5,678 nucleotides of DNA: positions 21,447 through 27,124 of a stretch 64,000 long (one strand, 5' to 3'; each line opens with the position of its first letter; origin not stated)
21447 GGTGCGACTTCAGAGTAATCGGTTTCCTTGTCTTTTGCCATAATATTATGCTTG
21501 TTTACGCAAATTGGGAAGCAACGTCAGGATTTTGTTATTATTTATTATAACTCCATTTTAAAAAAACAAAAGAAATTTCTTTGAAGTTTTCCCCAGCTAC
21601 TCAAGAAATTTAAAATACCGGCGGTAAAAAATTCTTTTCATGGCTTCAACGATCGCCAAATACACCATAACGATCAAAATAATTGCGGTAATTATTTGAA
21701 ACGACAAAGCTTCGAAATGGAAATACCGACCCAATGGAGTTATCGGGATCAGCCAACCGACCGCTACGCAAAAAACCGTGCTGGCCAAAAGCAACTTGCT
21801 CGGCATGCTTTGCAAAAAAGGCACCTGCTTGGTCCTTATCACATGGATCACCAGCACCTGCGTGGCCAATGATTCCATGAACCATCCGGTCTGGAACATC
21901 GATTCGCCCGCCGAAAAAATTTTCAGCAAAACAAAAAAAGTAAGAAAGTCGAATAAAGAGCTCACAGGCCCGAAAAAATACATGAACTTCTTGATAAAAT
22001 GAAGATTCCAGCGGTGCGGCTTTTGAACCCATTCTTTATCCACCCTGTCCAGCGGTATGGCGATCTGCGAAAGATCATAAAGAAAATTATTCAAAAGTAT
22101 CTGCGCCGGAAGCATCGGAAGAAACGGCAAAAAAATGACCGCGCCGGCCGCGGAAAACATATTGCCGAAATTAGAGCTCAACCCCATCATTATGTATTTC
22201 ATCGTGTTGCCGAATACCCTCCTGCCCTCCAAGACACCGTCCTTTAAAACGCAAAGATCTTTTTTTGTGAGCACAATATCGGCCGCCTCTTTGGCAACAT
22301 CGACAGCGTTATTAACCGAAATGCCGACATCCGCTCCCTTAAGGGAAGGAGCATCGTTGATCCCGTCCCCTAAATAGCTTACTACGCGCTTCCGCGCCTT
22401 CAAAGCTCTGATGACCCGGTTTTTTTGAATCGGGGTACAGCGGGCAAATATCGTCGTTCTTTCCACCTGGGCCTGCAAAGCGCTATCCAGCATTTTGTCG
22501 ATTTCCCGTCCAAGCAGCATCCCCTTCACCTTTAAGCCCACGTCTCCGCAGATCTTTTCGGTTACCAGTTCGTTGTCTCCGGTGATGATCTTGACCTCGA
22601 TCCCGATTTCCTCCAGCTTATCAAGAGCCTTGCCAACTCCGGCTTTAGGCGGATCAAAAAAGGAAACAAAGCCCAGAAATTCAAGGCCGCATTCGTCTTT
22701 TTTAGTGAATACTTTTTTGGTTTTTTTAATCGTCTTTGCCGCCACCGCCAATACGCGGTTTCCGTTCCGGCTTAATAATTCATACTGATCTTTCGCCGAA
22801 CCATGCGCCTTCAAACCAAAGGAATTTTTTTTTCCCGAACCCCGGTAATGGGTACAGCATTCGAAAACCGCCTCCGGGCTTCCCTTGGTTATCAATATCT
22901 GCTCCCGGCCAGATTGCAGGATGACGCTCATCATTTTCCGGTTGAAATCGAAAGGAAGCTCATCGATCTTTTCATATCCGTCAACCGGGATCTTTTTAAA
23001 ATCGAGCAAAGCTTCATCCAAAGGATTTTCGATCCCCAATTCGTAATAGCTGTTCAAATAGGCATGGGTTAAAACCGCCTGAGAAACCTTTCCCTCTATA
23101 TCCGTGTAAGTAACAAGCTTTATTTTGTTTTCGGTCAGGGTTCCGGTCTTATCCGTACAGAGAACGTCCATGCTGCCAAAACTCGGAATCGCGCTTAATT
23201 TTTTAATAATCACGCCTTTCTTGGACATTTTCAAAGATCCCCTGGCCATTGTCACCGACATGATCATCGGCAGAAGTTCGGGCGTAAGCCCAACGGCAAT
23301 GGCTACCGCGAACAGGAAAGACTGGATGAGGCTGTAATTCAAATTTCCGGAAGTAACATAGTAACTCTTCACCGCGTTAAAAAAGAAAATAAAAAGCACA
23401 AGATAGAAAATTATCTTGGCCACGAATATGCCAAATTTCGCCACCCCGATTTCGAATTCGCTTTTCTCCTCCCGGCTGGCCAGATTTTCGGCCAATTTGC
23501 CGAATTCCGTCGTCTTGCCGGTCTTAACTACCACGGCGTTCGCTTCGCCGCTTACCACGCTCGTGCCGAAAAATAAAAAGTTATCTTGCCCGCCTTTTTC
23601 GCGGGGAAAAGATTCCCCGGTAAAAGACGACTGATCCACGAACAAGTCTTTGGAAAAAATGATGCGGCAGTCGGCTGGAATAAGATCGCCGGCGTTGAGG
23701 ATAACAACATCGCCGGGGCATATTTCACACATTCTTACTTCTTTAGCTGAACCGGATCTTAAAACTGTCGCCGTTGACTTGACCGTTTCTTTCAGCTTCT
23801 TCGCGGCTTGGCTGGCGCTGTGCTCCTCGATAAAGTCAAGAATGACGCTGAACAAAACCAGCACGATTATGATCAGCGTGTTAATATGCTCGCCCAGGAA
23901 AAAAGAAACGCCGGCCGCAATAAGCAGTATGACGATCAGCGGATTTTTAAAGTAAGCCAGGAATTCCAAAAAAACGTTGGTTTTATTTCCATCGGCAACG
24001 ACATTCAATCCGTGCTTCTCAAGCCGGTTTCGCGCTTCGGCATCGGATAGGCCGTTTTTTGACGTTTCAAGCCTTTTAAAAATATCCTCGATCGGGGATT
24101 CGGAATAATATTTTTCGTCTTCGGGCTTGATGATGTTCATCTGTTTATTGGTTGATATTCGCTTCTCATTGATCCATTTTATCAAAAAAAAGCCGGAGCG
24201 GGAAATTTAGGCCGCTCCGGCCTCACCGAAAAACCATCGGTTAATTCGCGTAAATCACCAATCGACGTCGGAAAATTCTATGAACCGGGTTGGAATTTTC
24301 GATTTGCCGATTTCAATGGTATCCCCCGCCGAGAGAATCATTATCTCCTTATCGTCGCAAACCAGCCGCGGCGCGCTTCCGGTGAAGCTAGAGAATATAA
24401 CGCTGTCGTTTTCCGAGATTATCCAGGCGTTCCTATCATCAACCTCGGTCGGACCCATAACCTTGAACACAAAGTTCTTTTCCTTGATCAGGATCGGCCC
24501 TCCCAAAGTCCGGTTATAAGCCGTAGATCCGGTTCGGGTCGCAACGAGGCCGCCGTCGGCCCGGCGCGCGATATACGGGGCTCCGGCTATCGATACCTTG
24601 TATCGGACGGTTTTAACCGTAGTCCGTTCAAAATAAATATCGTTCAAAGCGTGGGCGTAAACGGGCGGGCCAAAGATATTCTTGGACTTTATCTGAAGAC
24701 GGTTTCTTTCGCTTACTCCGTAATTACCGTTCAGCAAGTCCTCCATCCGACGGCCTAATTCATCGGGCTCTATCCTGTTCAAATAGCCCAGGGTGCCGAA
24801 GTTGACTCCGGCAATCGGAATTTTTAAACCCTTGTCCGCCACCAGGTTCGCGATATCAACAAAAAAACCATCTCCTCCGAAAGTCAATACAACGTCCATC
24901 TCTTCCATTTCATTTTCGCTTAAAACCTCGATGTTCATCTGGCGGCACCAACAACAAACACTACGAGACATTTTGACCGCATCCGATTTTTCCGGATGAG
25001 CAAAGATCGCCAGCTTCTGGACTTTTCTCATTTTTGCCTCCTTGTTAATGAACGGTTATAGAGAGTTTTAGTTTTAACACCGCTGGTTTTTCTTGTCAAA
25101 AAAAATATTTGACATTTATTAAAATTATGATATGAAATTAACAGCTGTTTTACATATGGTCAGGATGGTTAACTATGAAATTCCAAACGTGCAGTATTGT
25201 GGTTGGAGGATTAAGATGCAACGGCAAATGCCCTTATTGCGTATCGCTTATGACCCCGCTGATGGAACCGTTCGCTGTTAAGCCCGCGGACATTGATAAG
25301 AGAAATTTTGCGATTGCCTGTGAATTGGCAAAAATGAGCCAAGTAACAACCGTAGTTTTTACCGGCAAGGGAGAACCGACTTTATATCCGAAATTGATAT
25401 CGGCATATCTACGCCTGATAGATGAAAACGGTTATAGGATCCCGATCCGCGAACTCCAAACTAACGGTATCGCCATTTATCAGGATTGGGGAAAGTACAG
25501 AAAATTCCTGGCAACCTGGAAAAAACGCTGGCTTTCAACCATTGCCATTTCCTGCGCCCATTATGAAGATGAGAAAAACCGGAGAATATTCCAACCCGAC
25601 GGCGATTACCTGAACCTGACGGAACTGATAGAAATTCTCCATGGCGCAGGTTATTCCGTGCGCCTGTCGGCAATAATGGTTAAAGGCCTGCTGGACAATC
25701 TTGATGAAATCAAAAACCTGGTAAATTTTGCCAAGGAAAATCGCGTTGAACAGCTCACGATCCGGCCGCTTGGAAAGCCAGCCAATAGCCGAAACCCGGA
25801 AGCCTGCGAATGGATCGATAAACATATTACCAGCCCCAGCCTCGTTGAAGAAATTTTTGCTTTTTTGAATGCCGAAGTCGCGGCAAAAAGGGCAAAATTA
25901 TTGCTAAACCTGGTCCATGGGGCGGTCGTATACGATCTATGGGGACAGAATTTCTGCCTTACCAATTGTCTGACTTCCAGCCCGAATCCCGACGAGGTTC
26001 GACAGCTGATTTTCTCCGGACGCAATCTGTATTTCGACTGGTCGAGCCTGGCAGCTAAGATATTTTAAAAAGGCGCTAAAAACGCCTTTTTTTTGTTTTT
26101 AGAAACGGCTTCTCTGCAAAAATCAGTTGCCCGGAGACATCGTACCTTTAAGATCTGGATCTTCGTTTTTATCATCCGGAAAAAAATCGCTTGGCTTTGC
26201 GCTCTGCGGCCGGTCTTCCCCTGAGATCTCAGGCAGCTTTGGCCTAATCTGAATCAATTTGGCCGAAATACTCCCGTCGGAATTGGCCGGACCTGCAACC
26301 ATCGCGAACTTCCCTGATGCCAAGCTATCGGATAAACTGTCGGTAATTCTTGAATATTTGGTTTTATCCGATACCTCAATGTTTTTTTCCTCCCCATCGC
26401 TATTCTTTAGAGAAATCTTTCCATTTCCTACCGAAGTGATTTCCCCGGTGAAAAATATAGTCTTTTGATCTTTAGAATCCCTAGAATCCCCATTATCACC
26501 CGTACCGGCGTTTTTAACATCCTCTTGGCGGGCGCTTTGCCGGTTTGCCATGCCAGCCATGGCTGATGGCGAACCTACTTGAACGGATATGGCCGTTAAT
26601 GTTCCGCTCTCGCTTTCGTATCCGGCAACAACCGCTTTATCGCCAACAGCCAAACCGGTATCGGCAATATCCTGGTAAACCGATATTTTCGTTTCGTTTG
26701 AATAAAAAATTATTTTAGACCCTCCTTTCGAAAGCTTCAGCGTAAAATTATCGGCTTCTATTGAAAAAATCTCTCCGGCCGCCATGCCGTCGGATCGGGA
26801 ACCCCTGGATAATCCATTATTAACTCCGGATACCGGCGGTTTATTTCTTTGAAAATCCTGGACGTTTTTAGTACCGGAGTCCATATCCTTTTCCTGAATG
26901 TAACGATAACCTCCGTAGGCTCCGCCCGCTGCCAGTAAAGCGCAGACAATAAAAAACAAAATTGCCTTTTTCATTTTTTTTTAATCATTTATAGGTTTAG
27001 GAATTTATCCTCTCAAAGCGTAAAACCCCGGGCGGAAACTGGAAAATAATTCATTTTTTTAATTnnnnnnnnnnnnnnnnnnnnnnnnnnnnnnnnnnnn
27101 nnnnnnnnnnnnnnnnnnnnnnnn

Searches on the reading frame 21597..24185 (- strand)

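Call 12: search_protein_families(library=pfam, proteins=[window:21597-24185:-], max_evalue=0.001)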
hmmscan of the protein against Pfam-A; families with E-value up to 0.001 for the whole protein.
window:21597-24185:- (862 aa): 6 families
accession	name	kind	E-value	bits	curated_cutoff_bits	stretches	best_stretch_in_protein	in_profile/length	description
PF00122.25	E1-E2_ATPase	-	4.3e-43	147.4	28.1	1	135-323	3-181/181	E1-E2 ATPase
PF00689.26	Cation_ATPase_C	-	3.5e-24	86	27.3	1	688-852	1-175/175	Cation transporting ATPase, C-terminus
PF00690.31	Cation_ATPase_N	-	2.2e-18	66.1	20.4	1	28-94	2-69/69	Cation transporter/ATPase, N-terminus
PF00702.32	Hydrolase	-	3.7e-13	50.8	26.4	1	339-619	1-191/191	haloacid dehalogenase-like hydrolase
PF13246.12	Cation_ATPase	-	3.6e-10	40.2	21.7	1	403-447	45-91/91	Cation transport ATPase (P-type)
PF08282.18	Hydrolase_3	-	4.6e-05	23.7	20.9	1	591-643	195-247/255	haloacid dehalogenase-like hydrolase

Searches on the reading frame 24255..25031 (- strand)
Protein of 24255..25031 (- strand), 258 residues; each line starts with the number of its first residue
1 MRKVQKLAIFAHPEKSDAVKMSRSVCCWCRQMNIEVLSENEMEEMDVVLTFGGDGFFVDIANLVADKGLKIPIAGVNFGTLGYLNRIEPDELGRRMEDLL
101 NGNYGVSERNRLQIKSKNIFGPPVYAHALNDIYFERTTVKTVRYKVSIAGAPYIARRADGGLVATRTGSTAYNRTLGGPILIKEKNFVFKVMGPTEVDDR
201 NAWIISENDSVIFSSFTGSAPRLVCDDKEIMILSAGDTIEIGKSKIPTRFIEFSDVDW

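Call 12: search_protein_families(library=pfam, proteins=[window:24255-25031:-], max_evalue=0.001)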
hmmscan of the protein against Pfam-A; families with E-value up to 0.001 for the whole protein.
window:24255-25031:- (258 aa): 3 families
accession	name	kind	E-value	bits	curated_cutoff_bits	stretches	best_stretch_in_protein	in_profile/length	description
PF01513.26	NAD_kinase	-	1.9e-13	51.3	25.5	1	43-104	71-130/130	ATP-NAD kinase N-terminal domain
PF20143.4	NAD_kinase_C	-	2.4e-08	34.2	23.7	1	131-252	3-125/126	ATP-NAD kinase C-terminal domain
PF00781.29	DAGK_cat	-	0.00038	20.5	23.6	1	35-81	46-92/125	Diacylglycerol kinase catalytic domain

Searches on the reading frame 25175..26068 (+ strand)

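Call 12: search_protein_families(library=pfam, proteins=[window:25175-26068:+], max_evalue=0.001)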
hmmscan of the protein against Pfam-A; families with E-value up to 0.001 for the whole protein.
window:25175-26068:+ (297 aa): 1 family
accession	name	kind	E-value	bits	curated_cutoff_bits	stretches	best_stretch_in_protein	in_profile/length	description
PF04055.27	Radical_SAM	-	6e-13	49.7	29.5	1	13-186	5-166/166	Radical SAM superfamily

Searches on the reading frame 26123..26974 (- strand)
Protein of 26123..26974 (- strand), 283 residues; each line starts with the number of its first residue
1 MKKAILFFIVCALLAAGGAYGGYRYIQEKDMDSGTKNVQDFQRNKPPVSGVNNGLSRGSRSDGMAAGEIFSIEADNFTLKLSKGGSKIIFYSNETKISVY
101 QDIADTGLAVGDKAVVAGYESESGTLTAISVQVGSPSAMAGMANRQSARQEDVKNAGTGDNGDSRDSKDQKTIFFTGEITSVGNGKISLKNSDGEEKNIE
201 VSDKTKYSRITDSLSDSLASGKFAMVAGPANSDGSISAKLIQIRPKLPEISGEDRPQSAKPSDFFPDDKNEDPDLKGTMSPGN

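Call 12: search_protein_families(library=pfam, proteins=[window:26123-26974:-], max_evalue=0.001)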
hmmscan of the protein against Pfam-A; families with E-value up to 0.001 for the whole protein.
window:26123-26974:- (283 aa): 2 families
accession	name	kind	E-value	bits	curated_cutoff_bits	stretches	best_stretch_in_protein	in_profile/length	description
PF18914.6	DUF5666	-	3e-09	37.5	27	1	176-241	1-59/60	Domain of unknown function (DUF5666)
PF02736.25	Myosin_N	-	0.00099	19.3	27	0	168-199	9-40/45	Myosin N-terminal SH3-like domain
